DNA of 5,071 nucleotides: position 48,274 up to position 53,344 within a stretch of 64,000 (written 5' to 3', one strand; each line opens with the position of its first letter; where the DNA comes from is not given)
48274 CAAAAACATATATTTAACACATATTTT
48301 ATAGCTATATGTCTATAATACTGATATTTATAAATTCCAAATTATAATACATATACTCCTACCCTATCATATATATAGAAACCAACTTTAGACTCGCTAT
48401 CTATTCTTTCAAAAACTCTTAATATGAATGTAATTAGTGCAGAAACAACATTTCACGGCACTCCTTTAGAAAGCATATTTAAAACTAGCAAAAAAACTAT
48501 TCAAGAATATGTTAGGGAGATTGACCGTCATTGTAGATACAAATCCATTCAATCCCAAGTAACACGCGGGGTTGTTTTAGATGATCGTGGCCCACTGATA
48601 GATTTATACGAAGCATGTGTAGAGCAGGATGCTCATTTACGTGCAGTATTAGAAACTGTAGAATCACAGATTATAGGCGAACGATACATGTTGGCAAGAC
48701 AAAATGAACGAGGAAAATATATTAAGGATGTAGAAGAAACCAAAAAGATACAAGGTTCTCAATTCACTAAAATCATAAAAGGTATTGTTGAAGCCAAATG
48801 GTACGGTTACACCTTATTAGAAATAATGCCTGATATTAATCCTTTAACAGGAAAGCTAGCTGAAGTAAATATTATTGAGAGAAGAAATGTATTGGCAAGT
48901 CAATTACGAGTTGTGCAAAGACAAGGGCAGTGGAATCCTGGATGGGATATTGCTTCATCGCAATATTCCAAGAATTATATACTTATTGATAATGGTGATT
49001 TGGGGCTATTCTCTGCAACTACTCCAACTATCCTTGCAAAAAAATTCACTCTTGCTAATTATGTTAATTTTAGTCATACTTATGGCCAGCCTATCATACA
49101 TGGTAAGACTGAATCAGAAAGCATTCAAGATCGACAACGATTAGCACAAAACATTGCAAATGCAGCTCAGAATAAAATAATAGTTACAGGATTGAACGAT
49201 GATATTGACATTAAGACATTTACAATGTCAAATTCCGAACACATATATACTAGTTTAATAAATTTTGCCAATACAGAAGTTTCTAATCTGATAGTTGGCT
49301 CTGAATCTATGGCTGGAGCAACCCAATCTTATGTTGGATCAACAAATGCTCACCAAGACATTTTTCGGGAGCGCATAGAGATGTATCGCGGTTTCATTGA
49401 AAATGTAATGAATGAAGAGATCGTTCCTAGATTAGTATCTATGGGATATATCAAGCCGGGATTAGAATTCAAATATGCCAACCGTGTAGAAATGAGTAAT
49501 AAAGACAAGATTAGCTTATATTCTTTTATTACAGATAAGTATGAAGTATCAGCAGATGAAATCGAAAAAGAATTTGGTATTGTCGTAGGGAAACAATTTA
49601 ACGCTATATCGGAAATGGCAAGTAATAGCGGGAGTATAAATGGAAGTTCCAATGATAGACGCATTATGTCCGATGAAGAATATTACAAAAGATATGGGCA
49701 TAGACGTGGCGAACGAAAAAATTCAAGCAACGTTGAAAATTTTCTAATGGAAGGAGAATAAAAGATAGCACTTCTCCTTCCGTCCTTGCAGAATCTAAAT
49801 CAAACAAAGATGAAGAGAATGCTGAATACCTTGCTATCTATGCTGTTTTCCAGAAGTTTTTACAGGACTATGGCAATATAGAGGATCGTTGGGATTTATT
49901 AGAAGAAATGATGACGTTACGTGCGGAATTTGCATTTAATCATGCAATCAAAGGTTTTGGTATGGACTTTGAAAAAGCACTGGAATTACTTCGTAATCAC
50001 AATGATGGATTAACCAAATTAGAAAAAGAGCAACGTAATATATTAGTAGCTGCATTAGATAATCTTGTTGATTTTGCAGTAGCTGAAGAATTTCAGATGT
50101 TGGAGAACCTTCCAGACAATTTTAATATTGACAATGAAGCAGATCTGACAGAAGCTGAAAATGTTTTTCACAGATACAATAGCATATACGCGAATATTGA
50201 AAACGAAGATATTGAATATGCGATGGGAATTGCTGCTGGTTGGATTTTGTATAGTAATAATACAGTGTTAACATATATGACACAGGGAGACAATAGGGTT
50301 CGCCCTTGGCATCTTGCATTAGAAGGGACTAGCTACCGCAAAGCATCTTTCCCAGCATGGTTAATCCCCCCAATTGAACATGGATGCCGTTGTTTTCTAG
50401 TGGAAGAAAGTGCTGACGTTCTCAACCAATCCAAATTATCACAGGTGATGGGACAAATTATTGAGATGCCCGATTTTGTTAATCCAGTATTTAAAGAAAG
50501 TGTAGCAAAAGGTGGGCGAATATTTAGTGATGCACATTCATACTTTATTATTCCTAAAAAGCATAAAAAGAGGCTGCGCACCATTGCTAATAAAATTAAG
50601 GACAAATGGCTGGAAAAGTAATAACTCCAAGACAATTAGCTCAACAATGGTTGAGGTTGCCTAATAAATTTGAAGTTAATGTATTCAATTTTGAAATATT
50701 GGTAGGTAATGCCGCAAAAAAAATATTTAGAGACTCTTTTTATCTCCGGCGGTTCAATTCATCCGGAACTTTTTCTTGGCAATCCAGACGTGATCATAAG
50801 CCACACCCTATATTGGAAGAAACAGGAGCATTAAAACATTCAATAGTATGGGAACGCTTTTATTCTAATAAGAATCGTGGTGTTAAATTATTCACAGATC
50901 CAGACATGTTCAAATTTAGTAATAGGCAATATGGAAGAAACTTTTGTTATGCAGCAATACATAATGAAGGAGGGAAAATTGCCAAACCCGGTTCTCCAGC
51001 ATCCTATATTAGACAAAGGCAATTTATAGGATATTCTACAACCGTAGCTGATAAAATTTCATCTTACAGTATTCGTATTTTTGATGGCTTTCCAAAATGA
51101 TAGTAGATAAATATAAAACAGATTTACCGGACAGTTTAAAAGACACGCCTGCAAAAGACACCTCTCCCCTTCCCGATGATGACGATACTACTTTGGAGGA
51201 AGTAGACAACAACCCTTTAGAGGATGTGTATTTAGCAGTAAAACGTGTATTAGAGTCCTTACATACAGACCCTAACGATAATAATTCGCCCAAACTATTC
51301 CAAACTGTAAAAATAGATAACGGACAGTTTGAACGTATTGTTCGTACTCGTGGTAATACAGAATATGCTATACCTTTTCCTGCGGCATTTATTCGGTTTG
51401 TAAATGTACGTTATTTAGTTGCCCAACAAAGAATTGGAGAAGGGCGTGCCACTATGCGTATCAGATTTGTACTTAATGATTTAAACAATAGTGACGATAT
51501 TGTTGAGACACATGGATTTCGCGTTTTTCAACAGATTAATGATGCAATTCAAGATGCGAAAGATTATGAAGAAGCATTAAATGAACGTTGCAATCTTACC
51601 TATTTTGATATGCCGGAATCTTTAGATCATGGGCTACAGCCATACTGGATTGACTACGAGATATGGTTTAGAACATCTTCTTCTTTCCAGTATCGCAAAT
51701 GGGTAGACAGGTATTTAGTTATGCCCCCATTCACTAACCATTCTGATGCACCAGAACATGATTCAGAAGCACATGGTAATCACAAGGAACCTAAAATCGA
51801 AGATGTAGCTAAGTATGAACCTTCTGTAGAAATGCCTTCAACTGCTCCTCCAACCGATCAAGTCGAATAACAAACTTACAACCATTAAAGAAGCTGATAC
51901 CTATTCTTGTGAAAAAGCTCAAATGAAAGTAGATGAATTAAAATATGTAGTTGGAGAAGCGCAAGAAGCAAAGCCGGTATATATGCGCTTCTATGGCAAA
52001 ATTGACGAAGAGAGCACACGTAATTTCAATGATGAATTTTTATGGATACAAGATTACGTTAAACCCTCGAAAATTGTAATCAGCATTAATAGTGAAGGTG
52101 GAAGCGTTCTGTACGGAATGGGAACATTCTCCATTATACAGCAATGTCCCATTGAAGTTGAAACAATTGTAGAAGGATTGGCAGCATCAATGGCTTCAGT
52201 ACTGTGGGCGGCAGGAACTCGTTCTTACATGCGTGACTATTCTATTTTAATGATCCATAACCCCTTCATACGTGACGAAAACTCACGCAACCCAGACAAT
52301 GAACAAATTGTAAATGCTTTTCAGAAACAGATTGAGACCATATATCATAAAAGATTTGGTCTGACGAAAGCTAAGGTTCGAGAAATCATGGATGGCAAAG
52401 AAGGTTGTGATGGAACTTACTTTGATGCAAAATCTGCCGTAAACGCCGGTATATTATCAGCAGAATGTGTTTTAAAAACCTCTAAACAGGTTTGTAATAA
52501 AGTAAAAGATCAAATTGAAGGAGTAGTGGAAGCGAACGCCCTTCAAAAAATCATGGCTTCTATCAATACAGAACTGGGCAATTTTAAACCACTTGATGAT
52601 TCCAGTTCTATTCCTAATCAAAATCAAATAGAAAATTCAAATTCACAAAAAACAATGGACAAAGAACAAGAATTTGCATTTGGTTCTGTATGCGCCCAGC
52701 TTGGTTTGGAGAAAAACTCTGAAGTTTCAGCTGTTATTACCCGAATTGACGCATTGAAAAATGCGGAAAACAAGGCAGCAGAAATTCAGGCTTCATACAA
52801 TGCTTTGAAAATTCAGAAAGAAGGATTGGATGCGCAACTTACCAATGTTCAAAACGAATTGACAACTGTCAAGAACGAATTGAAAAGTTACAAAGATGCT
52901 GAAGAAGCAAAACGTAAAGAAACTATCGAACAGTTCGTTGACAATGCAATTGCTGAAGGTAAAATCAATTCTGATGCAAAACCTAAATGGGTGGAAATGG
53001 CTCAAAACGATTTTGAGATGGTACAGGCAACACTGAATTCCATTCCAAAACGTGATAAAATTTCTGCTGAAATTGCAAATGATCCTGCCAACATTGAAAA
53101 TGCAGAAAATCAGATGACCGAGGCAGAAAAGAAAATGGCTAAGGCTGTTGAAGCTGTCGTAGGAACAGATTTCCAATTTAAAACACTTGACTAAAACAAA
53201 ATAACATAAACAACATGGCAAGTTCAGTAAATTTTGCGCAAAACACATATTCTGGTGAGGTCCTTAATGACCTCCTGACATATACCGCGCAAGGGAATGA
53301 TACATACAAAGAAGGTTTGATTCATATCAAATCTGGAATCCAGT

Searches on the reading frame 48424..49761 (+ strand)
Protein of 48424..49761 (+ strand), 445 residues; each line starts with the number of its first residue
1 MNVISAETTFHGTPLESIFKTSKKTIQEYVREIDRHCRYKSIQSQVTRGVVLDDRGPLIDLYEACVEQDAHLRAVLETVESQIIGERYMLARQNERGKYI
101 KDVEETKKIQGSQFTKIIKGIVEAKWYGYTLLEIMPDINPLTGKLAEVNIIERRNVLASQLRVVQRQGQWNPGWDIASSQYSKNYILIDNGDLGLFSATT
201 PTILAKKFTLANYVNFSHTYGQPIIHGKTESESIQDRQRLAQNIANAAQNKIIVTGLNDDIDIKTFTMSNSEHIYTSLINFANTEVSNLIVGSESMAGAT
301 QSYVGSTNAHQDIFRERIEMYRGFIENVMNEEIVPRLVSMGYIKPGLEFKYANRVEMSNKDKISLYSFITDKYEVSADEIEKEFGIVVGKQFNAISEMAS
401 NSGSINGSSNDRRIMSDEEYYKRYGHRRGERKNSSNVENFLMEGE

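Call 11: search_protein_families(library=phrogs, proteins=[window:48424-49761:+], max_evalue=0.00001)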
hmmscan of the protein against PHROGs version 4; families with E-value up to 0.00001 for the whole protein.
window:48424-49761:+ (445 aa): 1 family
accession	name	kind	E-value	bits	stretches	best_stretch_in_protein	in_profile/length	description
phrog_113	-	head and packaging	1.1e-16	61.3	1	57-353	67-379/1272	portal protein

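Call 12: search_dna_similar(query=window:48424-49761:+, collection=phages, mode=protein, max_rows=15)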
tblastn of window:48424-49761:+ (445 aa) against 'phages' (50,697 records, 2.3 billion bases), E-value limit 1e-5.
Records with a match: 20; places in all: 20; records where one place covers at least 80% of the query: 2.
Best place of each record, by identity: 60-80% 1; <60% 19.
By first word of the organism name: Flavobacterium 11; Bacteriophage 6; Winogradskyella 2; Bacteroides 1.
By host as written in the record: - 6; Flavobacterium sp. LMO8 5; Winograskyella sp. HaHa_3_26 2; Bacteroides salyersiae BG8 1; Flavobacterium psychrophilum 1; Flavobacterium psychrophilum F026 1; Flavobacterium psychrophilum strain 135-1 1; Flavobacterium psychrophilum strain 990512-1/B 1; and 2 more.
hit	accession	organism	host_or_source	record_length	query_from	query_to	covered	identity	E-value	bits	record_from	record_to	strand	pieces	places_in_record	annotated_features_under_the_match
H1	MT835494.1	Bacteriophage sp.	human fecal samples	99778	5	445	99%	67.9%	0e+0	588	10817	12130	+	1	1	record has no annotation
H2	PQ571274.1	Bacteroides phage BS-TP1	Bacteroides salyersiae BG8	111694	15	443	96%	57.8%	2e-155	493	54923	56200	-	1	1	portal protein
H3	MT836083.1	Bacteriophage sp.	human fecal samples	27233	55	386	75%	25.1%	4e-15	84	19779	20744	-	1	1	record has no annotation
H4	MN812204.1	Flavobacterium phage vB_FspM_lotta8-2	Flavobacterium sp. LMO8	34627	44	388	78%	23.5%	1e-16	89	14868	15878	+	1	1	hypothetical protein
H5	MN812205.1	Flavobacterium phage vB_FspM_pippi8-1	Flavobacterium sp. LMO8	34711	44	388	78%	23.5%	1e-16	89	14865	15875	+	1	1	hypothetical protein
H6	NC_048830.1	Flavobacterium phage vB_FspM_pippi8-1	Flavobacterium sp. LMO8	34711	44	388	78%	23.5%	1e-16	89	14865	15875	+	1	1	hypothetical protein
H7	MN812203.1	Flavobacterium phage vB_FspM_lotta8-1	Flavobacterium sp. LMO8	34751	44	388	78%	23.5%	1e-16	89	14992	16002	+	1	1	hypothetical protein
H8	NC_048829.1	Flavobacterium phage vB_FspM_lotta8-1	Flavobacterium sp. LMO8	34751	44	388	78%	23.5%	1e-16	89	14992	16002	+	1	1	hypothetical protein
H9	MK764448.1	Flavobacterium phage FPSV-S27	Flavobacterium psychrophilum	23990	66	386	72%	25.0%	1e-16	89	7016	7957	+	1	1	hypothetical protein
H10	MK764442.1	Flavobacterium phage FPSV-S1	Flavobacterium psychrophilum F026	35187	66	386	72%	25.0%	1e-16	89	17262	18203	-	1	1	hypothetical protein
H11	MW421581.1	Flavobacterium phage FPSV-S4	Flavobacterium psychrophilum strain ...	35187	66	386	72%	25.0%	1e-16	89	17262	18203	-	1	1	record has no annotation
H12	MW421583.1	Flavobacterium phage FPSV-F8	Flavobacterium psychrophilum strain ...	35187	66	386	72%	25.0%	1e-16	89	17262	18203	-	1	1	record has no annotation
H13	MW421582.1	Flavobacterium phage FPSV-S8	Flavobacterium psychrophilum strain ...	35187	66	386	72%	25.0%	1e-16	89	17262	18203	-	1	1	record has no annotation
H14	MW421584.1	Flavobacterium phage FPSV-D3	Flavobacterium psychrophilum strain ...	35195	66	386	72%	25.0%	1e-16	89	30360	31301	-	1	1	record has no annotation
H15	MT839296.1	Bacteriophage sp.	human fecal samples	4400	55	386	75%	23.4%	4e-20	99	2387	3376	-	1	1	record has no annotation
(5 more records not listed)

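Call 51: get_annotated_region(hit=H2, flank=1000)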
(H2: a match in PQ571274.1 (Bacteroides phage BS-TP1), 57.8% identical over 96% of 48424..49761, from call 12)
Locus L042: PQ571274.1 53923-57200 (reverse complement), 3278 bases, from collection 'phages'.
description: Bacteroides phage BS-TP1, complete genome.
organism: Bacteroides phage BS-TP1 (NCBI taxid 3385221)
taxonomy: Viruses
host: Bacteroides salyersiae BG8; source: sewage from septic tank; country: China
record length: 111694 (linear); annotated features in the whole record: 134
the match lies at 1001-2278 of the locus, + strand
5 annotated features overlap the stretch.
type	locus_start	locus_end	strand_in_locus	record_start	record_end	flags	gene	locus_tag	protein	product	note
CDS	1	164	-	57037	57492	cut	-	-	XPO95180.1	hypothetical protein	BS-TP1_gp47; BS-TP1_gp47; None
CDS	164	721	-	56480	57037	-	-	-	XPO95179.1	DUF4494 domain-containing protein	BS-TP1_gp46; BS-TP1_gp46; Annot2=(structure alignment-afuniprot50) AF-A0A359G2V2-F1-model_v4 Phage tail ...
CDS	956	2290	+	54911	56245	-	-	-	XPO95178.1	portal protein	BS-TP1_gp45; BS-TP1_gp45; Annot2=(structure alignment-afuniprot50) AF-A0A7J5RUG0-F1-model_v4 DUF935 family ...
CDS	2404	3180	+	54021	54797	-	-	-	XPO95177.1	Mu protein F like protein domain-containing protein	BS-TP1_gp44; BS-TP1_gp44; Annot2=(structure alignment-afuniprot50) AF-A0A5B2VX29-F1-model_v4 Phage_Mu_F ...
CDS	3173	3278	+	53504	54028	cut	-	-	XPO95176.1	hypothetical protein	BS-TP1_gp43; BS-TP1_gp43; None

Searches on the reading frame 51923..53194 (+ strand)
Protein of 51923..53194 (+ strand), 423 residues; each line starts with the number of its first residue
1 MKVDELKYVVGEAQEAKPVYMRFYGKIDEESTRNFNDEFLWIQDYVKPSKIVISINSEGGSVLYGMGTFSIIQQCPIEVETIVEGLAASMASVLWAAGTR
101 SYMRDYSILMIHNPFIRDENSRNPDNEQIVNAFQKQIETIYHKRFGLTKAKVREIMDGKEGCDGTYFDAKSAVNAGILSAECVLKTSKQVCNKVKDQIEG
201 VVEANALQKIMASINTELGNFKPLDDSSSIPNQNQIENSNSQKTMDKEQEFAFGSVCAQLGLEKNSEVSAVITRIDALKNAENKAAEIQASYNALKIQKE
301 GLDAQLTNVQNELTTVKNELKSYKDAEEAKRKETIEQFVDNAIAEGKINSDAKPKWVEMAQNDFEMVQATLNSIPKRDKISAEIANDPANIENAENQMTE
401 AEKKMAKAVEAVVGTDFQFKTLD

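Call 11: search_protein_families(library=phrogs, proteins=[window:51923-53194:+], max_evalue=0.00001)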
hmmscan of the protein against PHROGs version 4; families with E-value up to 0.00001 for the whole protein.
window:51923-53194:+ (423 aa): 8 families
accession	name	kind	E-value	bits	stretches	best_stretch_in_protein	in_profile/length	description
phrog_2976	-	head and packaging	5.4e-40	139.3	1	12-398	14-380/394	head maturation protease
phrog_94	-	head and packaging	2e-20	74.8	1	21-402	83-425/622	head maturation protease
phrog_1684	-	head and packaging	5.3e-19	69.8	1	49-213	73-231/284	head maturation protease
phrog_133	-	head and packaging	1.6e-18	67.8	1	48-319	48-290/668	head maturation protease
phrog_3348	-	unknown function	6.6e-14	53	1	49-329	68-355/386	-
phrog_1827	-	other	8.1e-13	49.2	1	13-160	19-165/202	ATP-dependent protease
phrog_11321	-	unknown function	8.3e-09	36.3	1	235-398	164-287/327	-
phrog_328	-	head and packaging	9.5e-09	36.3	1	238-409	165-324/339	head maturation protease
